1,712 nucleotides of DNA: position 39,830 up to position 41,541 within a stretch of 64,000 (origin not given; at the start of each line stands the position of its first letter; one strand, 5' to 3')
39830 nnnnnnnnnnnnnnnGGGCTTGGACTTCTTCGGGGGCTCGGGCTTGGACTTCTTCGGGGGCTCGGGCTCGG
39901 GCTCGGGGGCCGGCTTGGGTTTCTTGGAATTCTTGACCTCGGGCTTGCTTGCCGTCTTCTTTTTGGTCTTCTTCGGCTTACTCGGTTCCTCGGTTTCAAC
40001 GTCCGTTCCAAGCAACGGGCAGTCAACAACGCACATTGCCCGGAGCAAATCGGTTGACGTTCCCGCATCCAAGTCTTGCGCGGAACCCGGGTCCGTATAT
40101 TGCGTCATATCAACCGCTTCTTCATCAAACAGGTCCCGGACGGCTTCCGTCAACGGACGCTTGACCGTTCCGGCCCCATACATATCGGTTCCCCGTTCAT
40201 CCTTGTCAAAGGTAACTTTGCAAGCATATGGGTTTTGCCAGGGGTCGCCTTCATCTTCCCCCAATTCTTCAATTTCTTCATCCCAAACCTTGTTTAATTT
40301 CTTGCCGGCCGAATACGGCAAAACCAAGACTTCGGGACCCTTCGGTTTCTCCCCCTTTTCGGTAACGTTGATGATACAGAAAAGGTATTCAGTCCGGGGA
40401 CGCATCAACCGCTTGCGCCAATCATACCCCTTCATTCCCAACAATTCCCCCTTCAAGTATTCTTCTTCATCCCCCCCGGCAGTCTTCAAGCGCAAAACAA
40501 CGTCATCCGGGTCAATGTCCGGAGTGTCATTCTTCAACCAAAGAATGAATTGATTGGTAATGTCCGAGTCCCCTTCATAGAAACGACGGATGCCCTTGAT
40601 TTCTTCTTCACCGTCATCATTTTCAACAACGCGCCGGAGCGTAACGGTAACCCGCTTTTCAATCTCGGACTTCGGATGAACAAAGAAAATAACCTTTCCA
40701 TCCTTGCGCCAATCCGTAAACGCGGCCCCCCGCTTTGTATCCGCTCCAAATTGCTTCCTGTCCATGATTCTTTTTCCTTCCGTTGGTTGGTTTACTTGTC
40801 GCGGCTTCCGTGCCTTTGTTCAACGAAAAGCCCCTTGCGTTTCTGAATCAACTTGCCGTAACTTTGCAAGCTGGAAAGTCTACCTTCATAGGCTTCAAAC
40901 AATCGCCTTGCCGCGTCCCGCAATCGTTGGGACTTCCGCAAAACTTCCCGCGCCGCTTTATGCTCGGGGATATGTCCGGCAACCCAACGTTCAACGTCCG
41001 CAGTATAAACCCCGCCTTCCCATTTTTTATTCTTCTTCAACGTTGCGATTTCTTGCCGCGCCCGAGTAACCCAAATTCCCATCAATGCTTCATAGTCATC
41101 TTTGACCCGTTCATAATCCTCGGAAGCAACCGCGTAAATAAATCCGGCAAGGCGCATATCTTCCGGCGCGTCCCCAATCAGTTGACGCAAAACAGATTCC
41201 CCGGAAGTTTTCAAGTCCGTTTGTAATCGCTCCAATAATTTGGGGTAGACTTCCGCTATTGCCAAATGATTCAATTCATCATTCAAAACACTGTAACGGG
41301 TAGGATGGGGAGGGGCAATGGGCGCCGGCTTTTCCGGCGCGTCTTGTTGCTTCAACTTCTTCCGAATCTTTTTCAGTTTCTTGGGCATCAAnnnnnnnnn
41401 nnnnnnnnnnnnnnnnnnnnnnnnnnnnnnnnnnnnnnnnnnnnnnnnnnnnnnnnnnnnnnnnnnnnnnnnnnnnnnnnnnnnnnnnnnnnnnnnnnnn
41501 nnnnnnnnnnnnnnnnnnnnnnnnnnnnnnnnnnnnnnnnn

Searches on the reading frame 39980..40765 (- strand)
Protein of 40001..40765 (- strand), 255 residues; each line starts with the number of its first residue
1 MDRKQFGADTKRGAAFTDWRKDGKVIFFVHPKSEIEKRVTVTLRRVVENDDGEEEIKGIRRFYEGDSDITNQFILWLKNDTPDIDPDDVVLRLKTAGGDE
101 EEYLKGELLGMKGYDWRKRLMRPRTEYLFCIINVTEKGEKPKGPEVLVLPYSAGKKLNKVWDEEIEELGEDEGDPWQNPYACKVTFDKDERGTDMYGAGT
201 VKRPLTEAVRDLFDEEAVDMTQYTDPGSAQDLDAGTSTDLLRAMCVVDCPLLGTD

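Call 8: search_dna_similar(query=window:40001-40765:-, collection=phages, mode=protein, max_rows=30, max_evalue=0.01)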
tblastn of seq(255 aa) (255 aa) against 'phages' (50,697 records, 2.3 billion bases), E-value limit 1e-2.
No match.

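Call 32: predict_structure(alignment_id=A3)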
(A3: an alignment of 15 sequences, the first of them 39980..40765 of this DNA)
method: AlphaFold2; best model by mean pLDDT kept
length: 262 residues; sequences in the alignment: 15
mean_pLDDT: 86.1   pTM: 0.76
mean pLDDT of the five models: 86.1, 84.8, 84.0, 83.5, 74.5
residues with pLDDT >= 90: 163; 70-90: 70; 50-70: 9; < 50: 20
segments of 3 or more residues with pLDDT < 50: 3-13, 255-262
pLDDT, mean of each block of 10 residues (from residue 1): 41 63 93 90 91 90 90 94 94 92 96 91 92 91 91 92 94 93 93 89 93 92 75 85 92 54 39
secondary structure, 60 per line:
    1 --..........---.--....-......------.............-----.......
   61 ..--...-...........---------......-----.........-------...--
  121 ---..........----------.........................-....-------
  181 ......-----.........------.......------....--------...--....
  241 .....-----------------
elements in order: H3-12 H19-22 E24-29 E36-48 E54-62 H69-79 E89-94 E100-104 H105-108 E124-133 E144-150 H151-168 H170-173 E181-186 H192-195 E196-200 H207-213 H220-223 H237-244

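Call 34: fold_search(model_id=the predicted structure, library=pdb)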
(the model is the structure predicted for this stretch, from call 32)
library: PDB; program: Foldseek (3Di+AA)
matches with E <= 10: 738; with E <= 0.001: 3
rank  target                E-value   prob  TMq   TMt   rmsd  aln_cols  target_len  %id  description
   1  1gpc                  1.5e-04  1.00  0.41  0.48   6.9       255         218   12  CORE GP32, DNA-BINDING PROTEIN (released 1995-10-15)
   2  8gme_A                2.6e-04  1.00  0.41  0.43   6.8       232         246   16  Crystal structure of the gp32-Dda-dT17 complex (released 2023-06-28)
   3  2a1k_B                8.1e-04  1.00  0.45  0.53   6.0       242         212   12  RB69 single-stranded DNA binding protein core domain (released 2006-05-09)
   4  8gme_B                1.5e-03  0.98  0.37  0.40   7.5       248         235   15  Crystal structure of the gp32-Dda-dT17 complex (released 2023-06-28)
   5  2a1k_A                2.5e-03  1.00  0.44  0.52   6.5       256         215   14  RB69 single-stranded DNA binding protein core domain (released 2006-05-09)
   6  3k5e_A                4.7e-02  0.06  0.08  0.07  17.5       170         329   15  The structure of human kinesin-like motor protein Kif11/KSP/Eg5 in complex with ADP and enastrol. (released 2009-10-20)
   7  7tr1_K                5.6e-02  0.09  0.10  0.09  13.8       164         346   10  CaKip3[2-436]-L2-mutant(HsKHC) - AMP-PNP in complex with a microtubule (released 2022-07-20)
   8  8w0e_3                7.5e-02  0.13  0.15  0.08  13.7       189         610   13  Cryo-EM structure of a human MCM2-7 single hexamer on dsDNA (released 2024-10-02)
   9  8s0b_6                8.0e-02  0.15  0.17  0.09  15.8       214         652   10  H. sapiens MCM bound to double stranded DNA and ORC6 as part of the MCM-ORC complex (released 2024-10-02)
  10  4a28_B                8.5e-02  0.06  0.10  0.09  16.6       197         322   15  Eg5-2 (released 2012-10-31)
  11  8s09_7                1.1e-01  0.20  0.20  0.11  13.7       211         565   10  H. sapiens MCM2-7 double hexamer bound to double stranded DNA (released 2024-10-02)
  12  2ieh_A                1.2e-01  0.04  0.09  0.08  17.0       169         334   11  Crystal structure of human kinesin Eg5 in complex with (R)-mon97, a new monastrol-based inhibitor that binds as (R)-en (released 2007-01-23)
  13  8p5e_5                1.3e-01  0.12  0.17  0.08  15.2       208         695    9  S. cerevisiae nexus-sCMGE after DNA replication initiation (released 2024-05-29)
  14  9dxf_A                1.4e-01  0.08  0.08  0.05  19.8       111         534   12  attLmm bound serine integrase and RDF complex in the post-rotation state (released 2026-01-21)
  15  7lff_B                1.4e-01  0.04  0.09  0.07  16.6       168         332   10  Crystal structure of the Candida albicans kinesin-8 motor domain (released 2022-02-09)
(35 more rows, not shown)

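Call 40: fold_search(model_id=the predicted structure, library=viral)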
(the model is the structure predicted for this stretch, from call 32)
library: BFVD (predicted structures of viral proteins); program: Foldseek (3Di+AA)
matches with E <= 10: 994; with E <= 0.001: 30
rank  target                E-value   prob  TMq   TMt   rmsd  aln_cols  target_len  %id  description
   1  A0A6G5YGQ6            4.4e-07  1.00  0.46  0.28   9.0       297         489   12  (no name in the UniProt tables at hand)
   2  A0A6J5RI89            1.1e-06  1.00  0.40  0.44  11.9       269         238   13  Uncharacterized protein [uncultured Caudovirales phage]
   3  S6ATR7                1.6e-06  1.00  0.41  0.34   8.6       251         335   12  SsDNA binding domain protein [Bacillus phage phiNIT1]
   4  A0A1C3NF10            2.3e-06  1.00  0.42  0.28  12.2       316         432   14  (no name in the UniProt tables at hand)
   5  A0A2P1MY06            2.5e-06  1.00  0.49  0.33   8.9       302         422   14  Uncharacterized protein [Staphylococcus phage phiSA_BS1]
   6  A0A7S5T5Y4            9.7e-06  1.00  0.39  0.32  13.8       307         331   12  (no name in the UniProt tables at hand)
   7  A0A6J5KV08            1.0e-05  1.00  0.48  0.39   7.4       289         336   16  Uncharacterized protein [uncultured Caudovirales phage]
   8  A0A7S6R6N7            2.1e-05  1.00  0.49  0.32  10.6       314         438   11  Uncharacterized protein [Enterococcus phage EFGrKN]
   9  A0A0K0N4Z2            2.2e-05  1.00  0.31  0.25  12.9       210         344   13  Uncharacterized protein [Tsukamurella phage TIN2]
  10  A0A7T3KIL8            3.4e-05  1.00  0.46  0.38   8.1       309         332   13  (no name in the UniProt tables at hand)
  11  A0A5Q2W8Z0            4.8e-05  1.00  0.42  0.52   9.6       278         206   14  (no name in the UniProt tables at hand)
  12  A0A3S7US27            4.8e-05  1.00  0.42  0.33  16.4       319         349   11  (no name in the UniProt tables at hand)
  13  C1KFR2                7.8e-05  1.00  0.40  0.28  11.8       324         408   10  SsDNA binding protein [Lactobacillus phage Lb338-1]
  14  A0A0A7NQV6            9.3e-05  1.00  0.35  0.26   9.2       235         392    7  Uncharacterized protein [Lactobacillus phage LfeInf]
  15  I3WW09                9.9e-05  1.00  0.38  0.37  11.7       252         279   14  Single-stranded DNA-binding protein [Acinetobacter phage ZZ1]
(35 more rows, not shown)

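Call 92: search_protein_representatives(alignment_id=A3)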
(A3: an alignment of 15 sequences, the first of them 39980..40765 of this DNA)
Query: 15 sequences, 498 profile positions. Proteins with E-value up to 0.001 (for the whole library): 901; up to 1e-10: 578; up to 1e-30: 230. The best 150 are listed.
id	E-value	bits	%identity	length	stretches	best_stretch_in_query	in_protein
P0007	1.5e-206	703.4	-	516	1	1-498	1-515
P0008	3.5e-202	689.0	-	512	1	1-495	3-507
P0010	2.8e-187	639.8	-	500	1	1-498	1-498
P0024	3.7e-138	477.8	-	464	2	1-270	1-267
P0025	2.6e-134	465.1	-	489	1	1-498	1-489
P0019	6.3e-127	440.7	-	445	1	3-425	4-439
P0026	2.9e-126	438.5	-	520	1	4-498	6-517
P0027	2.1e-120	419.2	-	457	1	1-497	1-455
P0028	4.7e-119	414.8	-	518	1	1-498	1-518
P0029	3.7e-113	395.3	-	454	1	1-495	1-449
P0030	1.1e-107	377.3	-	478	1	2-495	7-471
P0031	1.6e-95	337.1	-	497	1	1-494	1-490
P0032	2.4e-84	300.3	-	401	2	1-291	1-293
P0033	7.6e-84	298.6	-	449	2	1-350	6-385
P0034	1.1e-81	291.5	-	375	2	1-298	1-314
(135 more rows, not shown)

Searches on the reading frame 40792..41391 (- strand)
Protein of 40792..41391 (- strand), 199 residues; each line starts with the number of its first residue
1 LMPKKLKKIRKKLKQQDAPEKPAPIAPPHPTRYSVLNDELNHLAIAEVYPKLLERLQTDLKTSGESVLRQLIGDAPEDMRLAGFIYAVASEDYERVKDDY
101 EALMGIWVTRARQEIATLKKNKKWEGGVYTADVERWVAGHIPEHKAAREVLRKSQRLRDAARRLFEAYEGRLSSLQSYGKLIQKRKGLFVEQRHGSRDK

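Call 4: search_protein_families(library=pfam, proteins=[window:40792-41391:-], max_evalue=0.1)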
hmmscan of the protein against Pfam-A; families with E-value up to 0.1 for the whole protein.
window:40792-41391:- (199 aa): 1 family
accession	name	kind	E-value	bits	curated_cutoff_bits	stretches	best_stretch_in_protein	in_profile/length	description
PF07336.16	ABATE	-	0.057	14.5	24.4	1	131-170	26-69/130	Putative stress-induced transcription regulator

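Call 5: search_protein_families(library=phrogs, proteins=[window:40792-41391:-], max_evalue=0.1)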
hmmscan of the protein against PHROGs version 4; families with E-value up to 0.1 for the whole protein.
window:40792-41391:- (199 aa): 0 families

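Call 103: search_protein_families(library=pfam, proteins=[P0016], max_evalue=0.01)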
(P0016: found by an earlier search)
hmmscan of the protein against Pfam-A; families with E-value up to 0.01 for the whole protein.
P0016 (531 aa): 4 families
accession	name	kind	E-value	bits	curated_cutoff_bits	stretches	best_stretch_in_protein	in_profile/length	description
PF13248.11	Zn_ribbon_3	-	7.3e-06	25.7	27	1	498-521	2-25/26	zinc-ribbon domain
PF10571.15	UPF0547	-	1.7e-05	25.3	29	1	500-523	2-25/26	Uncharacterised protein family UPF0547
PF12773.13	DZR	-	0.003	18.1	27.3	1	498-519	24-45/45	Double zinc ribbon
PF13240.11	Zn_Ribbon_1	-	0.006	16.8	25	0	501-521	2-22/23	zinc-ribbon domain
